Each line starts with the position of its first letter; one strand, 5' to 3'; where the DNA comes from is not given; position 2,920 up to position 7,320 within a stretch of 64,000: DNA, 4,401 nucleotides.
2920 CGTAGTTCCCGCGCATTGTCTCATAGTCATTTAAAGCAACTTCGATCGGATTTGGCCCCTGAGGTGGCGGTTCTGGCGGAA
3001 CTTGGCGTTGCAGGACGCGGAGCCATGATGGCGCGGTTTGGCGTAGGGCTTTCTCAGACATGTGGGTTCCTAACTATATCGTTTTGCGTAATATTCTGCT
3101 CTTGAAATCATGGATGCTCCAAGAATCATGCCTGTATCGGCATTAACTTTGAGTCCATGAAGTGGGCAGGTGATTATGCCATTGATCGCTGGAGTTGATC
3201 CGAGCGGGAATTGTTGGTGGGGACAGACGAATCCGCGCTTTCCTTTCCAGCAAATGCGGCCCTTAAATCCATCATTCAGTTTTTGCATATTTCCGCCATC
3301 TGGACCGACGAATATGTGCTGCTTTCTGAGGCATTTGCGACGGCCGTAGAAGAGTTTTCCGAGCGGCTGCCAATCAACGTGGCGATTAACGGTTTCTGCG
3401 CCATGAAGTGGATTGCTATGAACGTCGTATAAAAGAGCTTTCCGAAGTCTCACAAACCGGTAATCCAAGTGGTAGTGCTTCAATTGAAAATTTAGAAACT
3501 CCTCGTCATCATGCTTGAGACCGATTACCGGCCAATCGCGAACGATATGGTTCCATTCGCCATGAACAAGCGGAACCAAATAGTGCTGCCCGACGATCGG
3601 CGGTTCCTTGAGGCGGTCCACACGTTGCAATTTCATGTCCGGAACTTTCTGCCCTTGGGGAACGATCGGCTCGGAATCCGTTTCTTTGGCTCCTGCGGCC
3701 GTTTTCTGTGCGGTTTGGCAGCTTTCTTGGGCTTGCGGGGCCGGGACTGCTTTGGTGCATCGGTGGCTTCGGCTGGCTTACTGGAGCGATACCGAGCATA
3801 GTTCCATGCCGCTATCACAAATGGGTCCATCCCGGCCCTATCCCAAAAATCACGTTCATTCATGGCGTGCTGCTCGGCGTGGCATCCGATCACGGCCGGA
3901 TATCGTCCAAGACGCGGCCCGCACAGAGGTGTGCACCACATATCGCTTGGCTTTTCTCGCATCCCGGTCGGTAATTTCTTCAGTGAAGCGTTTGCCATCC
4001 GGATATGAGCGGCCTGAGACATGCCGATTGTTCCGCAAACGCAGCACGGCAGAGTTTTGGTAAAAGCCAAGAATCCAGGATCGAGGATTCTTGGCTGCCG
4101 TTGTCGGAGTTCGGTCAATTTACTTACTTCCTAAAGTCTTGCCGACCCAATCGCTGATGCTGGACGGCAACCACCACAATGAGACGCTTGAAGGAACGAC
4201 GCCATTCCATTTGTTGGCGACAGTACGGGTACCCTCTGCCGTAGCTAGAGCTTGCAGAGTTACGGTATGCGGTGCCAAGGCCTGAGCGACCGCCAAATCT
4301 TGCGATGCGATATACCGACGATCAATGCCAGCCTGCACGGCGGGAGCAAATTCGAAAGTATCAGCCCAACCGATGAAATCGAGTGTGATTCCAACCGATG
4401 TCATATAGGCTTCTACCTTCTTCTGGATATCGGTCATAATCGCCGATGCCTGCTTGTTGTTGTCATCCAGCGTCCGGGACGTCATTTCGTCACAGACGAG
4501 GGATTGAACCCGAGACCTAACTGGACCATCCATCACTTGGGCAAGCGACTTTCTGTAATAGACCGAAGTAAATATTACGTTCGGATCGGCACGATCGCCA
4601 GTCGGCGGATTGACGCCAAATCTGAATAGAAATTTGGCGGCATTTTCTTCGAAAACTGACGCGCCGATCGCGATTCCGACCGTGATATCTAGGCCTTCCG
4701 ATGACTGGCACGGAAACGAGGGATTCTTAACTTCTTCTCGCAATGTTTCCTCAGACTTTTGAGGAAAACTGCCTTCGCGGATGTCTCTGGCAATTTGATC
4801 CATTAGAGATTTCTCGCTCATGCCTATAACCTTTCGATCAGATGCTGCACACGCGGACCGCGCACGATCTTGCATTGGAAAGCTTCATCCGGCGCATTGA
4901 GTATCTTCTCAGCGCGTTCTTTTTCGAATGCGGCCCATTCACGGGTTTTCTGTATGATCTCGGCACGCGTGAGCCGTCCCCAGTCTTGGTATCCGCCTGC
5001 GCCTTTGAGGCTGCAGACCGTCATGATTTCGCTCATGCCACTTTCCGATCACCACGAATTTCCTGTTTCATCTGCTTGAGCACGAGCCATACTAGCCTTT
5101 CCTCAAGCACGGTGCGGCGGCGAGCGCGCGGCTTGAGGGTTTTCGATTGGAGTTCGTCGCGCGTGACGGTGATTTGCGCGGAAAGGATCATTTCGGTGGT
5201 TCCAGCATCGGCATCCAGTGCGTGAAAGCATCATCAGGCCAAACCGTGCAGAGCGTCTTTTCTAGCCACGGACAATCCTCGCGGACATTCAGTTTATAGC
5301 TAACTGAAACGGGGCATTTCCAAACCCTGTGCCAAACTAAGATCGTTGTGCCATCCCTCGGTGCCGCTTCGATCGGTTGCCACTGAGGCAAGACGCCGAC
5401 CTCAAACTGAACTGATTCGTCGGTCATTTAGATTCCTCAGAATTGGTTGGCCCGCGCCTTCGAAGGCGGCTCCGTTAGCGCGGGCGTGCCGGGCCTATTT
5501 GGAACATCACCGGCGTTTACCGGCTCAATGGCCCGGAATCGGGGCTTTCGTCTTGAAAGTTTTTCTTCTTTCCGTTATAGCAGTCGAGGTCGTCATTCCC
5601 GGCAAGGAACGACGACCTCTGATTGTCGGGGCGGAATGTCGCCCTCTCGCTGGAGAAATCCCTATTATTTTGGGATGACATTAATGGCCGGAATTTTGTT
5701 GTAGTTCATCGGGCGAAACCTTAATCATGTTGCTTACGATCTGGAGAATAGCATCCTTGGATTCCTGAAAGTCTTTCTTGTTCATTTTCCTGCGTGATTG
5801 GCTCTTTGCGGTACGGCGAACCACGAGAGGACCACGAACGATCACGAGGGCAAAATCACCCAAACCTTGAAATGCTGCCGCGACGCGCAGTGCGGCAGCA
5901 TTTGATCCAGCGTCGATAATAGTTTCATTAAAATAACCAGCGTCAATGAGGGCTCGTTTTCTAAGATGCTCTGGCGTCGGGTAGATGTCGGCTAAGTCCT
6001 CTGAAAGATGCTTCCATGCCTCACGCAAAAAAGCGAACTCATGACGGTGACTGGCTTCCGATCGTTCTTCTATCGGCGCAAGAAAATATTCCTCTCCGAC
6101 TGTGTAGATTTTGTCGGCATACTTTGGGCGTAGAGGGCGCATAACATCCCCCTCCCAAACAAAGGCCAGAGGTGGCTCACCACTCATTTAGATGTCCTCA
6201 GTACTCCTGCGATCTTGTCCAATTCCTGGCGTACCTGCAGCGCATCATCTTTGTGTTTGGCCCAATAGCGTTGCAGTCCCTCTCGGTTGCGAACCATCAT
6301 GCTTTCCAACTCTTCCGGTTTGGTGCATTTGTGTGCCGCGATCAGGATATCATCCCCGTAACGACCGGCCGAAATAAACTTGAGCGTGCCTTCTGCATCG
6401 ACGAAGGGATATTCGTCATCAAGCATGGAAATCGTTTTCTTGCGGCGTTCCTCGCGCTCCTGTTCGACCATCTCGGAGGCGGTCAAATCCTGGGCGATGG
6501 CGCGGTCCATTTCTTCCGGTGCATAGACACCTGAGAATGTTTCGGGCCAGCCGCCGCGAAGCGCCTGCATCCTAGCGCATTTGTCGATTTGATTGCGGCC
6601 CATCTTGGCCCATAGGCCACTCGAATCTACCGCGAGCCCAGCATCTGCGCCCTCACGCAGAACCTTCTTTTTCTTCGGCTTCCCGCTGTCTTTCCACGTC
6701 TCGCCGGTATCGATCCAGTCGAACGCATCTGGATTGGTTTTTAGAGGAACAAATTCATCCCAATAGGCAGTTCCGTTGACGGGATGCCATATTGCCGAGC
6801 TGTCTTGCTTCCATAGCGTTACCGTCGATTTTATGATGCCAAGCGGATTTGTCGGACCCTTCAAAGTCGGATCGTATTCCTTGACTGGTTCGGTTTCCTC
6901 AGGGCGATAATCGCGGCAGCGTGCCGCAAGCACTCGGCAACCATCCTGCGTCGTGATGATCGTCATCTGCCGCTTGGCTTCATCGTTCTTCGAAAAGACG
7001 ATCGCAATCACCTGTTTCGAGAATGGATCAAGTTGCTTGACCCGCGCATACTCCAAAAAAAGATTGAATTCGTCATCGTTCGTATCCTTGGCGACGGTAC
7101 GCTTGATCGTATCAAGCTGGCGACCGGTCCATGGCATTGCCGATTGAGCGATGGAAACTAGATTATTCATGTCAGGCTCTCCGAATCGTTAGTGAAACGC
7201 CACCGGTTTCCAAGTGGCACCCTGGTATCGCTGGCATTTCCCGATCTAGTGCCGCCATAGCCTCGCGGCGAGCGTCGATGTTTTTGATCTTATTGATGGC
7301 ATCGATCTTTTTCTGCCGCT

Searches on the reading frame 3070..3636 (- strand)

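Call 38: search_protein_families(library=phrogs, proteins=[window:3070-3636:-], max_evalue=0.0001)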
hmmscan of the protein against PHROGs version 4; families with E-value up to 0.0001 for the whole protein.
window:3070-3636:- (188 aa): 1 family
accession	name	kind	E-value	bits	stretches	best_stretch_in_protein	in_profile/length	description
phrog_10072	-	unknown function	6.5e-09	36.7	1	35-174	26-168/178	-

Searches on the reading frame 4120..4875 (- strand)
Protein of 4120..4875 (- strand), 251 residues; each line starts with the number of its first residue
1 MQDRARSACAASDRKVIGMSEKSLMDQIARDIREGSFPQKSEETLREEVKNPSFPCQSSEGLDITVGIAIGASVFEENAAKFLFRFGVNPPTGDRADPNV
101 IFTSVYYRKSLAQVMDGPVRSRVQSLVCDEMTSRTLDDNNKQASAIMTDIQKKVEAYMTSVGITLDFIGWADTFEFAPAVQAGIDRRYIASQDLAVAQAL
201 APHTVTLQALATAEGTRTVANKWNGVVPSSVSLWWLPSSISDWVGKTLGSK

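Call 38: search_protein_families(library=phrogs, proteins=[window:4120-4875:-], max_evalue=0.0001)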
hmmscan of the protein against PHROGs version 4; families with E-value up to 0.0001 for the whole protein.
window:4120-4875:- (251 aa): 1 family
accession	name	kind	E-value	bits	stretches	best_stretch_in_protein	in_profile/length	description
phrog_200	-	other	7.9e-13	49.3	1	51-222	154-337/379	lipoprotein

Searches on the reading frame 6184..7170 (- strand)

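Call 38: search_protein_families(library=phrogs, proteins=[window:6184-7170:-], max_evalue=0.0001)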
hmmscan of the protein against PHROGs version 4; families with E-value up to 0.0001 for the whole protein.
window:6184-7170:- (328 aa): 5 families
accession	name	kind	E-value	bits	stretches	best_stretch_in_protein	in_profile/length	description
phrog_2780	-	DNA, RNA and nucleotide metabolism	3.8e-28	99.9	2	6-100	28-118/369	RecT-like ssDNA annealing protein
phrog_2449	-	DNA, RNA and nucleotide metabolism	1.5e-16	61.9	1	184-246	159-220/301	single strand annealing protein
phrog_10056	-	DNA, RNA and nucleotide metabolism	2.9e-11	44.3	1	27-243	39-210/302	RecT-like ssDNA annealing protein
phrog_252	-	DNA, RNA and nucleotide metabolism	2.4e-09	38.1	1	182-244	143-203/263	Bet-like ssDNA annealing protein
phrog_2760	-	DNA, RNA and nucleotide metabolism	1.1e-07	32.6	0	183-239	150-207/257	RecT-like ssDNA annealing protein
